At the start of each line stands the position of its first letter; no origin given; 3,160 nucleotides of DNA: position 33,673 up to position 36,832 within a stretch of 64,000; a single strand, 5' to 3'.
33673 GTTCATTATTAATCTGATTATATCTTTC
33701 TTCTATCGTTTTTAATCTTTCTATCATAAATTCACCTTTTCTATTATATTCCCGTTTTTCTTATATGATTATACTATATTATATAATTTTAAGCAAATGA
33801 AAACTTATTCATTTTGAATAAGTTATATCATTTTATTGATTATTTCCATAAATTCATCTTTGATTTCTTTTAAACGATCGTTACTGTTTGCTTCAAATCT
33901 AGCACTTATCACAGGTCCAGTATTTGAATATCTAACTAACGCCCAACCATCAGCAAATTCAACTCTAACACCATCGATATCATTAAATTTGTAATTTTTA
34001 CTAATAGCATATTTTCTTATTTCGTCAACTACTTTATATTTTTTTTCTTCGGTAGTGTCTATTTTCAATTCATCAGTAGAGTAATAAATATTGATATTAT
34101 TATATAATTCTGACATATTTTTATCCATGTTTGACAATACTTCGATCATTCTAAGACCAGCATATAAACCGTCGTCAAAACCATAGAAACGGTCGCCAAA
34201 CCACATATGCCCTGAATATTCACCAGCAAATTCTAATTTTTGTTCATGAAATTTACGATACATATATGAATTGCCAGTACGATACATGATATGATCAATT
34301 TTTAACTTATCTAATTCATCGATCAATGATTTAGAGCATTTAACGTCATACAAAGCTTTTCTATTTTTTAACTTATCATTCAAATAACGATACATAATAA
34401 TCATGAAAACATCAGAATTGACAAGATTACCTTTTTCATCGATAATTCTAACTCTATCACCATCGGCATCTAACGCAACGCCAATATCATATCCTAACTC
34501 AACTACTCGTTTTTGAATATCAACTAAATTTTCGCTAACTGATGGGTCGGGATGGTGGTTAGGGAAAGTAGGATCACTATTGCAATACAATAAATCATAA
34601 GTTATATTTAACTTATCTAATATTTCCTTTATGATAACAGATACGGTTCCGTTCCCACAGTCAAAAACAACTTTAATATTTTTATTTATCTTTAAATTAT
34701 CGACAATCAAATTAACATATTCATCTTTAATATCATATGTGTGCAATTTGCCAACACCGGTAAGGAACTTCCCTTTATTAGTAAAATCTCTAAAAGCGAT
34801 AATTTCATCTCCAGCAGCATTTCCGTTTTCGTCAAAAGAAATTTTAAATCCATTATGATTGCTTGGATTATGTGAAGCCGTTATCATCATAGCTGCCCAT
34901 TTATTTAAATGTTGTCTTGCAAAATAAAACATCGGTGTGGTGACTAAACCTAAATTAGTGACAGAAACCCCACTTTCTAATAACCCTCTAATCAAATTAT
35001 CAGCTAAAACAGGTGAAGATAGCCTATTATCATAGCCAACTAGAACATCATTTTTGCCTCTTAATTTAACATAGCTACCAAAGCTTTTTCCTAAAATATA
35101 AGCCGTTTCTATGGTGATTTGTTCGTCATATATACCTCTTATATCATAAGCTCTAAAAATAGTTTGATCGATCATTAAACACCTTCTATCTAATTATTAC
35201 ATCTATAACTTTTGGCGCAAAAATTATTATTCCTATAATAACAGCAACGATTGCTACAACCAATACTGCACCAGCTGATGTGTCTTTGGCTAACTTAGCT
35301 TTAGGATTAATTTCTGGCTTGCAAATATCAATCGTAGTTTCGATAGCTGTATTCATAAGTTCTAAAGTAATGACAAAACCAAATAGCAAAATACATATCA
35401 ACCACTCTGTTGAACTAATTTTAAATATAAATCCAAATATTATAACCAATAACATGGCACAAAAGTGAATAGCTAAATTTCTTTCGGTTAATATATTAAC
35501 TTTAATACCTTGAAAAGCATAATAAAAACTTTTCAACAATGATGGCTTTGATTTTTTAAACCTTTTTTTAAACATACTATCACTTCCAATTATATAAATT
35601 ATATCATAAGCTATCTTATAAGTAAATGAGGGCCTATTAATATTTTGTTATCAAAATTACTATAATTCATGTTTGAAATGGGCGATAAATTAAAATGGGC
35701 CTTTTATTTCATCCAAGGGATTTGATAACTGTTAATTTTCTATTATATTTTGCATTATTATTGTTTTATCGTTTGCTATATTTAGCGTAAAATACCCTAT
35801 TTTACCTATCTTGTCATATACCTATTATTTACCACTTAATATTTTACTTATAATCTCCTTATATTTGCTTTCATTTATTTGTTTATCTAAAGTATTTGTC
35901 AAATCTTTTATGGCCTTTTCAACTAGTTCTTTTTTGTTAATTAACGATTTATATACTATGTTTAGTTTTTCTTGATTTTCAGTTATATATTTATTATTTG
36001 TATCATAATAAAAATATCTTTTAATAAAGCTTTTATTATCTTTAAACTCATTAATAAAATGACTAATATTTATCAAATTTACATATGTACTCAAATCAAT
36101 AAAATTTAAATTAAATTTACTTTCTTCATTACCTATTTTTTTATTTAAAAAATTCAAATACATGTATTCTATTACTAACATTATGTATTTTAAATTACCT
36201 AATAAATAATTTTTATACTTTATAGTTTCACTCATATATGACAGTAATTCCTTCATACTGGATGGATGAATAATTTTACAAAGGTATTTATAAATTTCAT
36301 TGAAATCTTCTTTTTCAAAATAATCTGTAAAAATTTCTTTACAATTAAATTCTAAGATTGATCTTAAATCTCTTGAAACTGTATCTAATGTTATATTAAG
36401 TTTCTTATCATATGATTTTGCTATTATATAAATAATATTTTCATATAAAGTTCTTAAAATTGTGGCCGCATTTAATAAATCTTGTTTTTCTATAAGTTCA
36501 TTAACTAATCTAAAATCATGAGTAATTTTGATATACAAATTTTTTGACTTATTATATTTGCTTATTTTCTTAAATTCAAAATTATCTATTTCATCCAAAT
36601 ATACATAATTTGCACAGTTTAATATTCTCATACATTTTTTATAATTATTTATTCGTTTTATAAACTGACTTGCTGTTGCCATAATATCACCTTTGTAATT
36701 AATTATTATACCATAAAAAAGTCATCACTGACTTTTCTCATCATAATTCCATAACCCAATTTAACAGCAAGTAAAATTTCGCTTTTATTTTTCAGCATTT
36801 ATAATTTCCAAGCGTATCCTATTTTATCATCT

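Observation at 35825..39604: Divergent locus: gamma-class N6A DNA methyltransferase plus two uncharacterised 285-aa proteins between dgkA and recG (candidate R-M or novel defense module)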

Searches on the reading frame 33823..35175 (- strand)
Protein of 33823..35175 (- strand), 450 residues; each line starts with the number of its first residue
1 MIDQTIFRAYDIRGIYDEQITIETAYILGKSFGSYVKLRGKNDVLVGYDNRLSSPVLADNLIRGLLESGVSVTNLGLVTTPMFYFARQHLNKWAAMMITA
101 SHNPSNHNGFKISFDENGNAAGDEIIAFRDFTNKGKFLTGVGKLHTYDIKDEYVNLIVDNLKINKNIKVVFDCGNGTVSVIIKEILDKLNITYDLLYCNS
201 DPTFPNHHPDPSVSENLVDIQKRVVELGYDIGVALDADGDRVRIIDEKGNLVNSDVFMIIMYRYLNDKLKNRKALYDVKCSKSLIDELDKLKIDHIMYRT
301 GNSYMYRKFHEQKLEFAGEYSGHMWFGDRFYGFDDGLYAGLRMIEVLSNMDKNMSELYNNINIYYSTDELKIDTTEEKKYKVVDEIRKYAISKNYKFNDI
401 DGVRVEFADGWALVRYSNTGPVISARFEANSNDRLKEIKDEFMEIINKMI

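Call 85: find_homologous_proteins(query=window:33823-35175:-, max_evalue=1e-50)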
Query window:33823-35175:- (450 aa): 7995 proteins with E <= 1e-50 among 8000 candidates; the best 120 are listed.
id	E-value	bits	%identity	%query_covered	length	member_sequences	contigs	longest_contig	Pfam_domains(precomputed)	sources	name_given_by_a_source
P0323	2.6e-296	1001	98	100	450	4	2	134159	PF02878.23,PF00408.27,PF02879.23,PF02880.23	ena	-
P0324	4.2e-270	914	88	100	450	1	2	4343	PF02878.23,PF00408.27,PF02879.23,PF02880.23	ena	-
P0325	5.8e-270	914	88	100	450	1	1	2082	PF02878.23,PF00408.27,PF02879.23,PF02880.23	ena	-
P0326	6.6e-270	914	88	100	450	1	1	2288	PF02878.23,PF00408.27,PF02879.23,PF02880.23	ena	-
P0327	7.9e-270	913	88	100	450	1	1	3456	PF02878.23,PF00408.27,PF02879.23,PF02880.23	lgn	-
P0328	8.1e-270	913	88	100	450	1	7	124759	PF02878.23,PF00408.27,PF02879.23,PF02880.23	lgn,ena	-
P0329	8.6e-270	913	88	100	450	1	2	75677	PF02878.23,PF00408.27,PF02879.23,PF02880.23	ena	-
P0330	9.2e-270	913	88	100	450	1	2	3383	PF02878.23,PF00408.27,PF02879.23,PF02880.23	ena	-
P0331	9.3e-270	913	88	100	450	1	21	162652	PF02878.23,PF00408.27,PF02879.23,PF02880.23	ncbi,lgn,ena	-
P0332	9.9e-270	913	88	100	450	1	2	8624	PF02878.23,PF00408.27,PF02879.23,PF02880.23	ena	-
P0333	1.2e-269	913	88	100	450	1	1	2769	PF02878.23,PF00408.27,PF02879.23,PF02880.23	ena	-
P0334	1.2e-269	913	88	100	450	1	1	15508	PF02878.23,PF00408.27,PF02879.23,PF02880.23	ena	-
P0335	1.3e-269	913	88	100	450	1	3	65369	PF02878.23,PF00408.27,PF02879.23,PF02880.23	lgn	-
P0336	1.3e-269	913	88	100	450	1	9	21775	PF02878.23,PF00408.27,PF02879.23,PF02880.23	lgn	-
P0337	1.3e-269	913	88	100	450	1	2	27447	PF02878.23,PF00408.27,PF02879.23,PF02880.23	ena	-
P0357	4.5e-269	911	88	100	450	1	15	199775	PF02878.23,PF00408.27,PF02879.23,PF02880.23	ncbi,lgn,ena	-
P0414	5.3e-231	785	76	99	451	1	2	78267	PF02878.23,PF00408.27,PF02879.23,PF02880.23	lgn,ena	-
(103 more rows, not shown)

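Call 86: find_encoding_contigs(protein=P0357, flank=10000, max_places=4)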
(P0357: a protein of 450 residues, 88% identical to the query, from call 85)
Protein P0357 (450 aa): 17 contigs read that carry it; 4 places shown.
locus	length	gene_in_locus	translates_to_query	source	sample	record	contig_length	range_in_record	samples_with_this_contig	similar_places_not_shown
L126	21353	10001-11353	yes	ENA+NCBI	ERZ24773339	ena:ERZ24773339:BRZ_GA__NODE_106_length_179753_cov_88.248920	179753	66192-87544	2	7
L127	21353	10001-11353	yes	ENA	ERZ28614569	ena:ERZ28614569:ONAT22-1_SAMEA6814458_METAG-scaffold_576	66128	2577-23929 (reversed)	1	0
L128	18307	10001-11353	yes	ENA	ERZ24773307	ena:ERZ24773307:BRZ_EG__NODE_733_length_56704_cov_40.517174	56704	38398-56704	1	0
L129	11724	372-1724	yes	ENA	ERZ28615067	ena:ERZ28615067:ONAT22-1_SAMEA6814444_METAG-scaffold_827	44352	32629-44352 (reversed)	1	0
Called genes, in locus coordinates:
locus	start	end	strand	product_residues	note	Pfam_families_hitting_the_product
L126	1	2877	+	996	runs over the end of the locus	PF04313:HSDR_N, PF00270:DEAD, PF04851:ResIII, PF18766:SWI2_SNF2, PF22679:T1R_D3-like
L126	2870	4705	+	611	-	PF03235:GmrSD_N, PF07510:GmrSD_C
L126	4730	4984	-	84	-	-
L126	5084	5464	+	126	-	-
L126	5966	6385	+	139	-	PF00011:HSP20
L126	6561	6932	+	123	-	-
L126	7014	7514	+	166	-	PF20935:DUF6847 (weak)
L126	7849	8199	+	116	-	PF13811:DUF4186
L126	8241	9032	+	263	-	PF09997:DUF2238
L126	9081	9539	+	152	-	PF12641:Flavodoxin_3 (faint), PF12682:Flavodoxin_4, PF12724:Flavodoxin_5 (weak)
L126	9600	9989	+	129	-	PF01219:DAGK_prokar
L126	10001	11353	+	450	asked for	PF02878:PGM_PMM_I, PF02879:PGM_PMM_II, PF02880:PGM_PMM_III, PF00408:PGM_PMM_IV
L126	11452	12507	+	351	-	PF03462:PCRF, PF00472:RF-1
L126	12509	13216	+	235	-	PF05175:MTS, PF06325:PrmA, PF13847:Methyltransf_31, PF08241:Methyltransf_11 (weak), PF08242:Methyltransf_12 (weak), PF13649:Methyltransf_25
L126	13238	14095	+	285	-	PF00781:DAGK_cat, PF19279:YegS_C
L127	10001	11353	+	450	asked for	PF02878:PGM_PMM_I, PF02879:PGM_PMM_II, PF02880:PGM_PMM_III, PF00408:PGM_PMM_IV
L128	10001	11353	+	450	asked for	PF02878:PGM_PMM_I, PF02879:PGM_PMM_II, PF02880:PGM_PMM_III, PF00408:PGM_PMM_IV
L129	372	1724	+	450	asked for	PF02878:PGM_PMM_I, PF02879:PGM_PMM_II, PF02880:PGM_PMM_III, PF00408:PGM_PMM_IV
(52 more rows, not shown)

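Call 87: find_encoding_contigs(protein=P0414, flank=10000, max_places=2)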
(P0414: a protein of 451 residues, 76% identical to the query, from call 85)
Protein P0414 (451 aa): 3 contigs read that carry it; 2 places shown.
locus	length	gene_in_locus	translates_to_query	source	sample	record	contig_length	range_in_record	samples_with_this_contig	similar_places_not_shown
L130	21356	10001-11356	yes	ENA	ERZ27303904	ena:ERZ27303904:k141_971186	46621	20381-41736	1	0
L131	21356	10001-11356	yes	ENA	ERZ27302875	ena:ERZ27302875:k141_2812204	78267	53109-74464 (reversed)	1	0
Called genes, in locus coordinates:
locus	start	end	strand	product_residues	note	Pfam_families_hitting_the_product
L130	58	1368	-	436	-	PF08378:NERD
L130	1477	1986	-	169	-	PF00293:NUDIX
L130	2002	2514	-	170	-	PF13302:Acetyltransf_3, PF00583:Acetyltransf_1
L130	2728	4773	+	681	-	PF00149:Metallophos (weak), PF12850:Metallophos_2 (weak)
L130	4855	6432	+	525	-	PF18736:pEK499_p136 (weak)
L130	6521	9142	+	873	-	PF00690:Cation_ATPase_N, PF00122:E1-E2_ATPase, PF00702:Hydrolase, PF13246:Cation_ATPase, PF08282:Hydrolase_3 (weak), PF00689:Cation_ATPase_C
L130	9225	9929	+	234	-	-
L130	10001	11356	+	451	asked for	PF02878:PGM_PMM_I, PF02879:PGM_PMM_II, PF02880:PGM_PMM_III, PF00408:PGM_PMM_IV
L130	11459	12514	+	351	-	PF03462:PCRF, PF00472:RF-1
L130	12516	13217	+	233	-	PF05175:MTS, PF06325:PrmA, PF13847:Methyltransf_31, PF08241:Methyltransf_11 (weak), PF13649:Methyltransf_25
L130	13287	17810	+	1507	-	PF14480:DNA_pol3_a_NI, PF02811:PHP, PF00929:RNase_T, PF02811:PHP, PF07733:DNA_pol3_alpha, PF17657:DNA_pol3_finger, PF14579:HHH_6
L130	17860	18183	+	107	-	-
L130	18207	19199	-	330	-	PF14398:ATPgrasp_YheCD (faint), PF14397:ATPgrasp_ST, PF02655:ATP-grasp_3 (faint), PF02955:GSH-S_ATP (faint)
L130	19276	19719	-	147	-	PF10612:Spore-coat_CotZ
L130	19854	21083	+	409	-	-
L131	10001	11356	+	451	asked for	PF02878:PGM_PMM_I, PF02879:PGM_PMM_II, PF02880:PGM_PMM_III, PF00408:PGM_PMM_IV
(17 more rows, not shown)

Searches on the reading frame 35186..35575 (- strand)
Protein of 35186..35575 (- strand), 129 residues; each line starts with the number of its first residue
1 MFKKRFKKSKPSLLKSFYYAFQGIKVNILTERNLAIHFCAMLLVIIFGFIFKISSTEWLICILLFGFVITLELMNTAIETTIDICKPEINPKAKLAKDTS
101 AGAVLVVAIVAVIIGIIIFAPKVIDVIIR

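Call 13: find_encoding_contigs(protein=window:35186-35575:-, flank=10000, max_places=8)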
Protein window:35186-35575:- (129 aa): 23 contigs read that carry it; 8 places shown.
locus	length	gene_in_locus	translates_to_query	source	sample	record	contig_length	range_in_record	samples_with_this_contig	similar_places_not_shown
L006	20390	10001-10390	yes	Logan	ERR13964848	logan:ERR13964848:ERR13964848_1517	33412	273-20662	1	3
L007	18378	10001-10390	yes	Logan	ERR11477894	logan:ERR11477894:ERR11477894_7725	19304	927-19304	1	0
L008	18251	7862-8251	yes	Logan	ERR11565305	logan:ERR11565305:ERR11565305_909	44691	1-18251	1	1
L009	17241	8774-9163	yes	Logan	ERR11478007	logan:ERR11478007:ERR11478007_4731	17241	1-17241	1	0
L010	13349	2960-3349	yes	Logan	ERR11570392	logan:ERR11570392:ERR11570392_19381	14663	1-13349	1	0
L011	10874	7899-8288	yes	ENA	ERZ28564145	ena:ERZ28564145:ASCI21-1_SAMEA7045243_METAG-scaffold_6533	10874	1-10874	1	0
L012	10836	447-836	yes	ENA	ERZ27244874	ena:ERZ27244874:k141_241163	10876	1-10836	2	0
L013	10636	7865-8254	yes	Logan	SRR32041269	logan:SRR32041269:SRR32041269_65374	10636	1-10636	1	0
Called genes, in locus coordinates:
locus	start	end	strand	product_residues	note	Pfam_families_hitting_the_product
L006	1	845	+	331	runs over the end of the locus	PF03462:PCRF, PF00472:RF-1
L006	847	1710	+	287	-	PF02588:YitT_membrane, PF10035:DUF2179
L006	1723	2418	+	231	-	PF02463:SMC_N (faint), PF00005:ABC_tran, PF13304:AAA_21 (faint)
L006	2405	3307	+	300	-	PF18075:FtsX_ECD, PF02687:FtsX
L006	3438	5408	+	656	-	PF00270:DEAD, PF04851:ResIII, PF00271:Helicase_C, PF19833:RecG_dom3_C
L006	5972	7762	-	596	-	PF20473:MmeI_Mtase, PF07669:Eco57I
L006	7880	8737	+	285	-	-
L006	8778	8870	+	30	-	-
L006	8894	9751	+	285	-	-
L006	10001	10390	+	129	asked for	PF01219:DAGK_prokar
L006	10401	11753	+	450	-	PF02878:PGM_PMM_I, PF02879:PGM_PMM_II, PF02880:PGM_PMM_III, PF00408:PGM_PMM_IV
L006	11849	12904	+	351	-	PF03462:PCRF, PF00472:RF-1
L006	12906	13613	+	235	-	PF07669:Eco57I (faint), PF06325:PrmA, PF05175:MTS, PF13847:Methyltransf_31, PF08241:Methyltransf_11, PF08242:Methyltransf_12 (weak), PF13649:Methyltransf_25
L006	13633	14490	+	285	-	PF00781:DAGK_cat, PF19279:YegS_C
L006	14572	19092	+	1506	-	PF14480:DNA_pol3_a_NI, PF02811:PHP, PF00929:RNase_T, PF02811:PHP (weak), PF07733:DNA_pol3_alpha, PF17657:DNA_pol3_finger, PF14579:HHH_6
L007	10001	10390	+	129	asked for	PF01219:DAGK_prokar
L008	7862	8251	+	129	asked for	PF01219:DAGK_prokar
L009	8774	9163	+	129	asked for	PF01219:DAGK_prokar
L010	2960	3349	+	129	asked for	PF01219:DAGK_prokar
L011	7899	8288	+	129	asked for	PF01219:DAGK_prokar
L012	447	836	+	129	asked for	PF01219:DAGK_prokar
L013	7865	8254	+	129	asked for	PF01219:DAGK_prokar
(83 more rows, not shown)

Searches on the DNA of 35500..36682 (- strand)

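Call 73: search_rna_families(source=window, start=35500, end=35900, threshold=evalue, max_evalue=1, show_alignments=2)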
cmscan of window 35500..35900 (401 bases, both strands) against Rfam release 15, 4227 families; matches with E-value up to 1: 0.
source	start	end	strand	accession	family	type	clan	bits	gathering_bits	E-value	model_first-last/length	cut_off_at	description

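Call 74: search_rna_families(source=L027, start=8800, end=9250, threshold=evalue, max_evalue=1, show_alignments=2)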
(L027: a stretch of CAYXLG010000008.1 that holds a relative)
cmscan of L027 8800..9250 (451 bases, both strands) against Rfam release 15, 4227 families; matches with E-value up to 1: 0.
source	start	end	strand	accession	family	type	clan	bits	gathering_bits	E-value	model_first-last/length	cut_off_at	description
